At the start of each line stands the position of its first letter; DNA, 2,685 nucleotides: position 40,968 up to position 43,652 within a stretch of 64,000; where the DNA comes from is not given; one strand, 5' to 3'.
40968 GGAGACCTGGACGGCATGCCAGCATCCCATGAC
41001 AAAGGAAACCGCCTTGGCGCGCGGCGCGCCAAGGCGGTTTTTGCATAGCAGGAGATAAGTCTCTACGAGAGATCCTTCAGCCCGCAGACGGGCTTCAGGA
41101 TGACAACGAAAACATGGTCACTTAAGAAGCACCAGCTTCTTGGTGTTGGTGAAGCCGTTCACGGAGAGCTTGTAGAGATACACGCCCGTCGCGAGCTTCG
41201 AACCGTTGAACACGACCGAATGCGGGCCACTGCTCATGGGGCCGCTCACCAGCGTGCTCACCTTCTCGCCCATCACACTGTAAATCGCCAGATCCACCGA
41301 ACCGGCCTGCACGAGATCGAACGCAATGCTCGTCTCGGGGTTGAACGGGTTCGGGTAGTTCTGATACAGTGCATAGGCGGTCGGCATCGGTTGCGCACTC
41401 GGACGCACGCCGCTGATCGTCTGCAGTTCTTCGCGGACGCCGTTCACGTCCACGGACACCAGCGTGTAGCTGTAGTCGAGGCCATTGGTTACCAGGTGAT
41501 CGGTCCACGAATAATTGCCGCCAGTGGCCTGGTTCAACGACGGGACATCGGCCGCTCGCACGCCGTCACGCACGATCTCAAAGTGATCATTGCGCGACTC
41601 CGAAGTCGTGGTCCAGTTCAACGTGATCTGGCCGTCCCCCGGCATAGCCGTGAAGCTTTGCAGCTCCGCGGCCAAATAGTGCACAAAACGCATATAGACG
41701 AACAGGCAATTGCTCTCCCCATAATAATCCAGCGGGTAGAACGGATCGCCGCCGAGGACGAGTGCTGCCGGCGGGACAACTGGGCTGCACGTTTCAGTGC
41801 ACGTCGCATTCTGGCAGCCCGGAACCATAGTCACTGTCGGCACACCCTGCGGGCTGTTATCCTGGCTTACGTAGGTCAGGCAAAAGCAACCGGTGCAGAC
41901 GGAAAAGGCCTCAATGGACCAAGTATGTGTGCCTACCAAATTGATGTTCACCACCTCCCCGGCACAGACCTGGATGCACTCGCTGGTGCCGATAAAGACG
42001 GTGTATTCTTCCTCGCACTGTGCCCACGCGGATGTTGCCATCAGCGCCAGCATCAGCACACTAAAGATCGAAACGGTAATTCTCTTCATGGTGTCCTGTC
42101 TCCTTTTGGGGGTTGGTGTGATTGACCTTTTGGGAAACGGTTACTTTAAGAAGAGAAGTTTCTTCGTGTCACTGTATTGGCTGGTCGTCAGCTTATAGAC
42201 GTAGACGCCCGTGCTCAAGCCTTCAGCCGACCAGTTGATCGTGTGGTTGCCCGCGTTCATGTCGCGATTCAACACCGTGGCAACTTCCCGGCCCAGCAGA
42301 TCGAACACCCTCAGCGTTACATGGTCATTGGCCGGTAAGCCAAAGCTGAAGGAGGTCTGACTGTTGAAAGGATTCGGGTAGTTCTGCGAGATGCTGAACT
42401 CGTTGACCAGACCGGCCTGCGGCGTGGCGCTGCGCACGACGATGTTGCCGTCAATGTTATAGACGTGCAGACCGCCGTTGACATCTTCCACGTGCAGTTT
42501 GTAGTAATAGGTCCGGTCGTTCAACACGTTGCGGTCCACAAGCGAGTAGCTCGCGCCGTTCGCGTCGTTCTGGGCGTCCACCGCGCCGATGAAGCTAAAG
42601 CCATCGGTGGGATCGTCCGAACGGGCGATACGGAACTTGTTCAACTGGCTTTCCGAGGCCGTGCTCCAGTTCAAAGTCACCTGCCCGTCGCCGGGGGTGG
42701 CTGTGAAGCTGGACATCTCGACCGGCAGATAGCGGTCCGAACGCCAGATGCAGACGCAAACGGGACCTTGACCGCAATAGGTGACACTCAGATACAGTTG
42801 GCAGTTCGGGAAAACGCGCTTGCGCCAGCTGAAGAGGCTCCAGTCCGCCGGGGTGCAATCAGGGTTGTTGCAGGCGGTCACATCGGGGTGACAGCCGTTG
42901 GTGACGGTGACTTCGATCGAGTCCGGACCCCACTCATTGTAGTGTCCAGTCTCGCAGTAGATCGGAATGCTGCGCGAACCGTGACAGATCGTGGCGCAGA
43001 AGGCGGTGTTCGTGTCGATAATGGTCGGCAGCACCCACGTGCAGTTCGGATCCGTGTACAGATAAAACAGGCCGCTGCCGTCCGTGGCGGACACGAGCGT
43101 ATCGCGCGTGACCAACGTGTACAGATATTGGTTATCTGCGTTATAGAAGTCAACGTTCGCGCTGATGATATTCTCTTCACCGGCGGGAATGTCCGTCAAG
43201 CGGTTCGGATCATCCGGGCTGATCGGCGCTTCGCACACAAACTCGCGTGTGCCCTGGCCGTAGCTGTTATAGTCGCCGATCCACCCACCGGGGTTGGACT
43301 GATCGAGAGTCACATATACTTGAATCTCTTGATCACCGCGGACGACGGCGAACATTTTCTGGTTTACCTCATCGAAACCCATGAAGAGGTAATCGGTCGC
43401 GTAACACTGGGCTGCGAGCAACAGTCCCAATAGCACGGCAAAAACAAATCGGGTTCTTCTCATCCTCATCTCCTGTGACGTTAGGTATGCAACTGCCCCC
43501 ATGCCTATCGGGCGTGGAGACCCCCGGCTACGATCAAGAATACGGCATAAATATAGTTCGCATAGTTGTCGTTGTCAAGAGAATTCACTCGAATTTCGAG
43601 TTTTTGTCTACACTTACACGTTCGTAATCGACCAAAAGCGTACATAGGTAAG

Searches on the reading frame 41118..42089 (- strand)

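Call 38: search_protein_families(library=pfam, proteins=[window:41118-42089:-], max_evalue=0.001)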
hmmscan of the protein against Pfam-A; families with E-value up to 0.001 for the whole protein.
window:41118-42089:- (323 aa): 1 family
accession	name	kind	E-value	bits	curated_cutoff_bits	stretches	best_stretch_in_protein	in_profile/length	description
PF18962.6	Por_Secre_tail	-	7.8e-08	32.9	27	1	245-320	2-74/75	Secretion system C-terminal sorting domain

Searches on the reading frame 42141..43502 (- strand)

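Call 38: search_protein_families(library=pfam, proteins=[window:42141-43502:-], max_evalue=0.001)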
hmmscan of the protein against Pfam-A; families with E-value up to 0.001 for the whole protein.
window:42141-43502:- (453 aa): 2 families
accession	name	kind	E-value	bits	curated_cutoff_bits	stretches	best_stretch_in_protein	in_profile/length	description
PF18962.6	Por_Secre_tail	-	5.9e-11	42.9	27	1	375-449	2-73/75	Secretion system C-terminal sorting domain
PF13860.13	FlgD_ig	-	0.00025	21.4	27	0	379-441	6-76/79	FlgD Ig-like domain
